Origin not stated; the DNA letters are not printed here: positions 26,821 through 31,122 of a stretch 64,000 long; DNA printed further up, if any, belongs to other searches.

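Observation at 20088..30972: Convergent pair of ~1330-codon paralogous secreted lectin-like proteins bracketing an iron-storage/redox cassette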

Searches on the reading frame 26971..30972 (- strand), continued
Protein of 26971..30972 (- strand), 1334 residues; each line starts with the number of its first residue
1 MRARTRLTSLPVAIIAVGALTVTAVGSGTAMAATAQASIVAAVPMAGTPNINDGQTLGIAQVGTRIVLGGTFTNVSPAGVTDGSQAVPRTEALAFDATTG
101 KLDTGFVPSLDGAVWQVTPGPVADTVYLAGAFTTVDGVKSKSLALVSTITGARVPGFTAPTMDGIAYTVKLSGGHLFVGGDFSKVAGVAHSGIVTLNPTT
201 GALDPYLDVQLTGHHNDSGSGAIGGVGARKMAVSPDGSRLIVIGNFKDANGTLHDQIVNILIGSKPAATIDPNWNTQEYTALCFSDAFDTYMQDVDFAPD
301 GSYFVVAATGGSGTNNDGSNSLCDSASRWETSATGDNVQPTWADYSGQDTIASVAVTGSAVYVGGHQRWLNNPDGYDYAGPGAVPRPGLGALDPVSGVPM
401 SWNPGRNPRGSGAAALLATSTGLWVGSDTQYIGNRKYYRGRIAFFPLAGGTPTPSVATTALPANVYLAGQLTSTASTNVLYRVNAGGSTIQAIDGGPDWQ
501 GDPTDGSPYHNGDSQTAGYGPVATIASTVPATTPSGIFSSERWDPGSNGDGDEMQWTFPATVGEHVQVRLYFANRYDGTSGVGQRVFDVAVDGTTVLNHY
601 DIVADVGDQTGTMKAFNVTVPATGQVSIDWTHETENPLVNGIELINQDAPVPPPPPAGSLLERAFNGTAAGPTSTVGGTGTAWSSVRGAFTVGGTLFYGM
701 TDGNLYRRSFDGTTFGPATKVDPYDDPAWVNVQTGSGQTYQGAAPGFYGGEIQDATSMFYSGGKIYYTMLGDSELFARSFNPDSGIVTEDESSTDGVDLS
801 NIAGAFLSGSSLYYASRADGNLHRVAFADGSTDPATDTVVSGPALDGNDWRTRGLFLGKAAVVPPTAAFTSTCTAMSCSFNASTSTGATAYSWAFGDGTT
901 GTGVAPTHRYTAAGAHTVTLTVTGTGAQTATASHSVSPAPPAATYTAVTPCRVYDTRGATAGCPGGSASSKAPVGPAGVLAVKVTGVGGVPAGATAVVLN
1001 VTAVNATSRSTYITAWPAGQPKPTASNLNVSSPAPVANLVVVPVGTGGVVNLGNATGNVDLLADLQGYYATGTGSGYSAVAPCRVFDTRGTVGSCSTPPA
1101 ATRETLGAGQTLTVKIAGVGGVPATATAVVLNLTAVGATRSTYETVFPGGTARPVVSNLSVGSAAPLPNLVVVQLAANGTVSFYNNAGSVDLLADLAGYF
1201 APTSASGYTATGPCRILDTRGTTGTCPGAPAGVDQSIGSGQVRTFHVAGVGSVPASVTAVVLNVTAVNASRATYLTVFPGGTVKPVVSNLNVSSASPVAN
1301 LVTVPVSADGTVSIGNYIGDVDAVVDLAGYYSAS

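Call 14: find_encoding_contigs(protein=P0001, flank=10000, max_places=4)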
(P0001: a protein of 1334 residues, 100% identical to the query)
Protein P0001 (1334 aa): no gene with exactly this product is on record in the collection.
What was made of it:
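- Tried and rejected: The exact-product look-up of gene B returned nothing on record (call 14).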

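Call 15: find_related_loci(query=window:26971-30972:-, collection=genome_contigs, flank=10000)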
Query window:26971-30972:- (1334 aa) in genome_contigs; peptide patterns used: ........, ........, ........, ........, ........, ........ (x = any residue, [..] = any of these).
85 stretches matched a pattern; 38 encode a relative of the query (tblastn E <= 1e-3); 37 distinct loci.
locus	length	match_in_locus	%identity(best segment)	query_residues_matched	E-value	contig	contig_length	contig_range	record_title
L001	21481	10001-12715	42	4-937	0e+0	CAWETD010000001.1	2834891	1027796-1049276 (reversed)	MAG: uncultured Actinomycetota bacterium isolate MFD04935.bin.2.24 genome assembly, contig: contig_1783, whole genome sh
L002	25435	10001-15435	41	6-940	2e-144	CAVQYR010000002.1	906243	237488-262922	MAG: uncultured Actinomycetota bacterium isolate MFD00032.bin.1.47 genome assembly, contig: contig_35674, whole genome s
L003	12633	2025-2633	40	823-950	5e-14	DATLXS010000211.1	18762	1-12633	MAG TPA_asm: Gemmatimonadales bacterium isolate SMAG_U13252 k141_3624243, whole genome shotgun sequence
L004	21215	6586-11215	31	13-937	4e-18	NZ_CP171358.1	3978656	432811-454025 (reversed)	Agromyces sp. MMS24-JH15 chromosome, complete genome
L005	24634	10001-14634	33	62-937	4e-19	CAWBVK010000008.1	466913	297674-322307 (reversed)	MAG: uncultured Actinomycetota bacterium isolate MFD07386.bin.2.54 genome assembly, contig: contig_23976, whole genome s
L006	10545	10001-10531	43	850-946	7e-13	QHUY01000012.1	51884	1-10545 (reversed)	MAG: Gemmatimonadetes bacterium isolate AG17 14_1009_16_40cm_scaffold_1081_e_1267.2_curated, whole genome shotgun sequen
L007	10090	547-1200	39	823-950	7e-12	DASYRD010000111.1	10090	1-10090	MAG TPA_asm: Gemmatimonadales bacterium isolate SMAG_U4502 k141_2382193, whole genome shotgun sequence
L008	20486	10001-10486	44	865-947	2e-10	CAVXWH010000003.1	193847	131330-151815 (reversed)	MAG: uncultured Actinomycetes bacterium isolate MFD04492.bin.1.27 genome assembly, contig: contig_43613, whole genome sh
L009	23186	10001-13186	40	851-953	4e-9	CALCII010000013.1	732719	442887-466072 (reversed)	MAG TPA_asm: uncultured Chitinophagaceae bacterium isolate SRR5576004_bin.106_CONCOCT_v1.1_MAG genome assembly, contig:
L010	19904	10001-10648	61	890-946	1e-8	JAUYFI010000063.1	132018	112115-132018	MAG: Sulfurisoma sp. isolate C21_maxbin.025_sub C21_k141_291621, whole genome shotgun sequence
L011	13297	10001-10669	40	860-947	1e-8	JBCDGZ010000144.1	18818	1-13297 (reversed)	MAG: Bacteroidota bacterium isolate P01_H01_bin.144 k141_70770_length_18818_cov_13.0000, whole genome shotgun sequence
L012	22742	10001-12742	52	863-976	1e-8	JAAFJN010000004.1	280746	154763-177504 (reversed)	MAG: Chitinophagales bacterium isolate bin49.metabat.b7b8b9.064 WN_Chitinophagales_10_scaffold_4, whole genome shotgun s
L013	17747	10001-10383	42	846-933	1e-8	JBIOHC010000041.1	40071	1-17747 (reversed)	MAG: Bacteroidia bacterium isolate GcC11-26 k141_1916474_length_40071_cov_39.2767, whole genome shotgun sequence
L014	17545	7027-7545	36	865-947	3e-8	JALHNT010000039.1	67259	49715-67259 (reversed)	MAG: Anaerolineae bacterium isolate Bin_70_1 c_000000002303, whole genome shotgun sequence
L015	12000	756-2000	49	857-936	1e-7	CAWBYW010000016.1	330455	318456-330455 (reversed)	MAG: uncultured delta proteobacterium isolate MFD04492.bin.2.9 genome assembly, contig: contig_52445, whole genome shotg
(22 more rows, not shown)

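Call 20: search_solved_structures(query=window:26971-30972:-, max_evalue=1, show_alignments=2)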
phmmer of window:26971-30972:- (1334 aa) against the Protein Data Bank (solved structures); distinct sequences matched with E-value up to 1: 40.
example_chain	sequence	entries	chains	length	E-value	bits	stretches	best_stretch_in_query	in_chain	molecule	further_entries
4l9d_A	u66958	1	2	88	7.3e-08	34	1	864-934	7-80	Protease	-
1l0q_A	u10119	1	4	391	8.6e-07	30.5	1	832-933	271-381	Surface layer protein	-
6aem_A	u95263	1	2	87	4.1e-06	28.2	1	865-934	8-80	PKD domain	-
4aqo_A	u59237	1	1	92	6.4e-06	27.6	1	887-936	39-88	COLLAGENASE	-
4jrw_A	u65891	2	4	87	6.6e-06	27.5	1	887-936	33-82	Collagenase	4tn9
2y72_A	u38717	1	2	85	7.2e-06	27.4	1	887-936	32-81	COLLAGENASE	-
9lqj_A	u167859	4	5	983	8.7e-06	27.1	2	889-938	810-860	Collagenase ColH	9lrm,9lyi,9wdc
9lrk_A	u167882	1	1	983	8.7e-06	27.1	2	889-938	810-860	Collagenase ColH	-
2y3u_A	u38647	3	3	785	0.0002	22.6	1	886-936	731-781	COLLAGENASE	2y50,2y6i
2kzw_A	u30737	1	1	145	0.00028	22.1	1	843-926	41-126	Uncharacterized protein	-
4u6t_A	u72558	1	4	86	0.0056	17.8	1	888-931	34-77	ColH protein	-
4u7k_A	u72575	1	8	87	0.0058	17.8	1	888-931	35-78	ColH protein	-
2k46_A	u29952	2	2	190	0.0066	17.6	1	476-628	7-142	MGC80075 protein | Malectin-A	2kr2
4jgu_A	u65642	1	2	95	0.007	17.5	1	888-930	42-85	ColH protein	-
2jwp_A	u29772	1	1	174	0.0092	17.1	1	478-627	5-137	Malectin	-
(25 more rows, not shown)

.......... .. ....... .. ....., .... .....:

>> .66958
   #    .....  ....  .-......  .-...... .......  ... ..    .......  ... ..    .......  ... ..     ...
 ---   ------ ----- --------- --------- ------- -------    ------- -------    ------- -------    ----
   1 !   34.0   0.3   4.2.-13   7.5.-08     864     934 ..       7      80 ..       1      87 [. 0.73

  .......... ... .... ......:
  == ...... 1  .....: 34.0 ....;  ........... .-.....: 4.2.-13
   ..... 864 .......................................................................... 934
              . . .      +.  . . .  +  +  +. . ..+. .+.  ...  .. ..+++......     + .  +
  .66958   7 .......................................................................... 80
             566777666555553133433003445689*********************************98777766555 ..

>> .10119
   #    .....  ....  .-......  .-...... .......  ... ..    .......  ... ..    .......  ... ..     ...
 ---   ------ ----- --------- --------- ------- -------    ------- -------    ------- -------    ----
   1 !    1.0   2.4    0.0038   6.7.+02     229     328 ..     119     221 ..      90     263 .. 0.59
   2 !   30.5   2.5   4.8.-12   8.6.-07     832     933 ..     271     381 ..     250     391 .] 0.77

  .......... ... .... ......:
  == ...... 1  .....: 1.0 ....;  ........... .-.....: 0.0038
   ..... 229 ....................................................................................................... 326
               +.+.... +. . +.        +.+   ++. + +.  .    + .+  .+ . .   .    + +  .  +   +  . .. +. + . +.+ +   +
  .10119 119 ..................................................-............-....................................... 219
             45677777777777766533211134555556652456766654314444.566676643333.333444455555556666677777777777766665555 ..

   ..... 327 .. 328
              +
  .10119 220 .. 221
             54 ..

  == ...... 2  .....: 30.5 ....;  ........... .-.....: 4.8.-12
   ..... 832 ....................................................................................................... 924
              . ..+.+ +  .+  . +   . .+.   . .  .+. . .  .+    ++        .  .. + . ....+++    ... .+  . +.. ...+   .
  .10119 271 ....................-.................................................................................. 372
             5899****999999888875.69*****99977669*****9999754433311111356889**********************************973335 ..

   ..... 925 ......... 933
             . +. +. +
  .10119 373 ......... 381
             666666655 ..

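Call 27: find_encoding_contigs(protein=P0002, flank=10000, max_places=3)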
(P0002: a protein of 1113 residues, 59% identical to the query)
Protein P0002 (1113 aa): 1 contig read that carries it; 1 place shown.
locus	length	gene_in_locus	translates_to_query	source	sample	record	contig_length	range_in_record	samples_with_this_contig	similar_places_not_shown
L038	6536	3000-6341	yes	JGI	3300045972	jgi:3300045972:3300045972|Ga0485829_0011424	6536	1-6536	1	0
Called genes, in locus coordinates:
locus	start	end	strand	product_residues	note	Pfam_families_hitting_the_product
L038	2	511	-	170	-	?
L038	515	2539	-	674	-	-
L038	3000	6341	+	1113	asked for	PF00801:PKD, PF18911:PKD_4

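Call 28: find_encoding_contigs(protein=P0003, flank=10000, max_places=3)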
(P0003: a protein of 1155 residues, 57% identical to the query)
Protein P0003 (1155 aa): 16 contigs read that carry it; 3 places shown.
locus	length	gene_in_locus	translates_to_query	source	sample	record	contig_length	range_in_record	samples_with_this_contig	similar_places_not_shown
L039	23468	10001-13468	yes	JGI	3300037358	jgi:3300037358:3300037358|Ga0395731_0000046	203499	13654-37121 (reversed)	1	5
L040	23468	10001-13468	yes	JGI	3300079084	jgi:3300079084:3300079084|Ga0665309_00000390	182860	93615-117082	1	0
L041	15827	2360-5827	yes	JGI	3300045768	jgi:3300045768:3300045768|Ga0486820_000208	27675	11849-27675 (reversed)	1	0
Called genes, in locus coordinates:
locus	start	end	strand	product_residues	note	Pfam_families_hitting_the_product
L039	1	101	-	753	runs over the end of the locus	-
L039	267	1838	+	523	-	PF00496:SBP_bac_5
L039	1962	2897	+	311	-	PF19300:BPD_transp_1_N, PF00528:BPD_transp_1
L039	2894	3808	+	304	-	PF12911:OppC_N (weak), PF00528:BPD_transp_1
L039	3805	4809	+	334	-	PF00005:ABC_tran, PF13304:AAA_21 (weak), PF08352:oligo_HPY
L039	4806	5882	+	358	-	PF00005:ABC_tran, PF13304:AAA_21 (faint), PF08352:oligo_HPY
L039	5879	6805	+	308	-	PF01112:Asparaginase_2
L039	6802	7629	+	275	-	PF04951:Peptidase_M55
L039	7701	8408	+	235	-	PF00106:adh_short, PF01370:Epimerase (weak), PF08659:KR, PF13561:adh_short_C2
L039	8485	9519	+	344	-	PF00356:LacI, PF00532:Peripla_BP_1, PF13377:Peripla_BP_3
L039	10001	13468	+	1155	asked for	PF12819:Malectin_like (weak), PF11721:Malectin, PF00801:PKD, PF18911:PKD_4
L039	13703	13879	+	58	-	-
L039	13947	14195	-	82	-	PF03631:Virul_fac_BrkB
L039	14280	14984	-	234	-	PF03631:Virul_fac_BrkB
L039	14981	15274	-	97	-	PF14019:DUF4235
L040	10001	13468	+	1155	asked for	PF12819:Malectin_like (weak), PF11721:Malectin, PF00801:PKD, PF18911:PKD_4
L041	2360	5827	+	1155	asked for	PF12819:Malectin_like (weak), PF11721:Malectin, PF00801:PKD, PF18911:PKD_4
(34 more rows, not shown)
